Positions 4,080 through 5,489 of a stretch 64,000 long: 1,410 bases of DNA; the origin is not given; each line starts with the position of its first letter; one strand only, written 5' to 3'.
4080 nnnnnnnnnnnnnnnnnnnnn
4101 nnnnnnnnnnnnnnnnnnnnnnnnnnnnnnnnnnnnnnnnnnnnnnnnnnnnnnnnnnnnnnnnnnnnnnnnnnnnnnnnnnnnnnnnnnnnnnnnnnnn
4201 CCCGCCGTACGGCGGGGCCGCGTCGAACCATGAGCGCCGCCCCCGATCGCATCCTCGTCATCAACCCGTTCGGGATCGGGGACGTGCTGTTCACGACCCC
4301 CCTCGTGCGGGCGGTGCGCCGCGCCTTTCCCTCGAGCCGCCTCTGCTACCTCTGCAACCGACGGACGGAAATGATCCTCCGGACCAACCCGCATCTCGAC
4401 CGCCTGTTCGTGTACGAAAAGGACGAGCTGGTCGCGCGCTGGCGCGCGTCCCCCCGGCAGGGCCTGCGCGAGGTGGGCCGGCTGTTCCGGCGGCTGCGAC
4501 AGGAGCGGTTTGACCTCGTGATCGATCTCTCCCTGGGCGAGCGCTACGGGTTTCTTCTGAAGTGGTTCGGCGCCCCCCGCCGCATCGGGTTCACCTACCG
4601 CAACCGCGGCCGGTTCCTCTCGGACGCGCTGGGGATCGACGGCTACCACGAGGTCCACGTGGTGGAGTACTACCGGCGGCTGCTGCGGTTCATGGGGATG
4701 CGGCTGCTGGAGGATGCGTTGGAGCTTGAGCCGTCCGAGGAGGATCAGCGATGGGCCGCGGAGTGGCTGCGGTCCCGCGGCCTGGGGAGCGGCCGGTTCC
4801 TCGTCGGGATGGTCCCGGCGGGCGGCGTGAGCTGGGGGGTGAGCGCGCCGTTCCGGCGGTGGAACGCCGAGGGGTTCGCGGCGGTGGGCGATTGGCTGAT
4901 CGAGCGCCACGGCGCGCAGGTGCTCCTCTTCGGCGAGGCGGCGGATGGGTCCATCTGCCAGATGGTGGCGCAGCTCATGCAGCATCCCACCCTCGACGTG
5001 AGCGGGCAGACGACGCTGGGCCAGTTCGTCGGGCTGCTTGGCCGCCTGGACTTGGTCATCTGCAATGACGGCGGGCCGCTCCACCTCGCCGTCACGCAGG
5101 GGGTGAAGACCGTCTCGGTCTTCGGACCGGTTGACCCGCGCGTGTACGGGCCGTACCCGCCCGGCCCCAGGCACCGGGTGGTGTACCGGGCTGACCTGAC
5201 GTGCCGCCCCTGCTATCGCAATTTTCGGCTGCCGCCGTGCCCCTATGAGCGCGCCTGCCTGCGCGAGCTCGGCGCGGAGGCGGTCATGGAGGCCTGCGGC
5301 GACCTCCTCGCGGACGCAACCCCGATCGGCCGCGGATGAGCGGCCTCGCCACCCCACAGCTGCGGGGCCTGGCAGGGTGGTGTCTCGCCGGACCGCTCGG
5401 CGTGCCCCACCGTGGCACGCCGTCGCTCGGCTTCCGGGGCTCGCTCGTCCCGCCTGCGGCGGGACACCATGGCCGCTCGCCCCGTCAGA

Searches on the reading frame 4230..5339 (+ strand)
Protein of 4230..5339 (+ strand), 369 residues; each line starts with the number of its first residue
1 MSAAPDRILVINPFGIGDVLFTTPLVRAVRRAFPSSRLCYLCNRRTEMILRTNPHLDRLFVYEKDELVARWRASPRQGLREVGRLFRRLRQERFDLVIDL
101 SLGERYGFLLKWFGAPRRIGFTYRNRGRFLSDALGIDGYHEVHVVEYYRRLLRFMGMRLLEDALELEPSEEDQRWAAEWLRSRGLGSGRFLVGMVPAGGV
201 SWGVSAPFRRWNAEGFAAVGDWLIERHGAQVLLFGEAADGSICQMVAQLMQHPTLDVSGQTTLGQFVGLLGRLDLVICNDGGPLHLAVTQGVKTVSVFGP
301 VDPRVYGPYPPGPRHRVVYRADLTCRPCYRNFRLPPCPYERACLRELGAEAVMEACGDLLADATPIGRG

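Call 16: search_protein_families(library=pfam, proteins=[window:4230-5339:+])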
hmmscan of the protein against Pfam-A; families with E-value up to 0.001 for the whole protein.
window:4230-5339:+ (369 aa): 1 family
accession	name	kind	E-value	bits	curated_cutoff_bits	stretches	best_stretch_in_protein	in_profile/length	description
PF01075.23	Glyco_transf_9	-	3.8e-30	105.5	22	1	83-329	2-237/247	Glycosyltransferase family 9 (heptosyltransferase)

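Call 48: find_encoding_contigs(protein=P0123, flank=5000, max_places=4)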
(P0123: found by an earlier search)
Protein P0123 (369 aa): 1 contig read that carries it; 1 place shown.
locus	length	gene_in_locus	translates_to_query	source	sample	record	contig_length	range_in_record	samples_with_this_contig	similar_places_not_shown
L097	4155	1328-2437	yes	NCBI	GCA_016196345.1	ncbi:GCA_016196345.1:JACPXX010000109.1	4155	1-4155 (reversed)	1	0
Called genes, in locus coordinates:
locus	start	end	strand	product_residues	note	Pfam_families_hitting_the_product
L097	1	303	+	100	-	?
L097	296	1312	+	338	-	PF01075:Glyco_transf_9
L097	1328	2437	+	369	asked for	PF01075:Glyco_transf_9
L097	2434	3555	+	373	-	PF00155:Aminotran_1_2 (weak), PF01041:DegT_DnrJ_EryC1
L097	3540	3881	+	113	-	-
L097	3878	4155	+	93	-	?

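Call 49: find_encoding_contigs(protein=P0133, flank=5000, max_places=4)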
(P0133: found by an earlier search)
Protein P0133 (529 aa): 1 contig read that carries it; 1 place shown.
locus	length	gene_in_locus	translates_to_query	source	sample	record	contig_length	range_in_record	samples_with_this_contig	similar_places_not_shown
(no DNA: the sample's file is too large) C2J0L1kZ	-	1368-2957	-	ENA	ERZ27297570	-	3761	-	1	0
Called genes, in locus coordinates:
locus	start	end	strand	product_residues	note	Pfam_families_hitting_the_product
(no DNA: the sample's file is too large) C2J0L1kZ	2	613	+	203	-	?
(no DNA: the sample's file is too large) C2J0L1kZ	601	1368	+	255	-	PF01416:PseudoU_synth_1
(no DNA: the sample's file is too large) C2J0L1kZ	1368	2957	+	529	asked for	PF00209:SNF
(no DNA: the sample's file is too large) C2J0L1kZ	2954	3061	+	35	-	-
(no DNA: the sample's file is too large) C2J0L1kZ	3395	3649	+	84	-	-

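Call 50: find_encoding_contigs(protein=P0134, flank=5000, max_places=4)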
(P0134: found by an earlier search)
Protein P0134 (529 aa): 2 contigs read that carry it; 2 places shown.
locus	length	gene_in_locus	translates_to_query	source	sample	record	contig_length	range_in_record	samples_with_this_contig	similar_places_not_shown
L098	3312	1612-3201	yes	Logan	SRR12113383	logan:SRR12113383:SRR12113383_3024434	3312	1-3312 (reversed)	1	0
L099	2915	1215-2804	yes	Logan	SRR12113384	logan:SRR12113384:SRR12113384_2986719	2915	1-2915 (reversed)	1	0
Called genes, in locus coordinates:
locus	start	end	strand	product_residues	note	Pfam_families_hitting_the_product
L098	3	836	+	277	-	?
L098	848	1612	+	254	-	PF01416:PseudoU_synth_1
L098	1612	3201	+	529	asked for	PF00209:SNF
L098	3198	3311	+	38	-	?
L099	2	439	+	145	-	?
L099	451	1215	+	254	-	PF01416:PseudoU_synth_1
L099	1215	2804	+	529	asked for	PF00209:SNF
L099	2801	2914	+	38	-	?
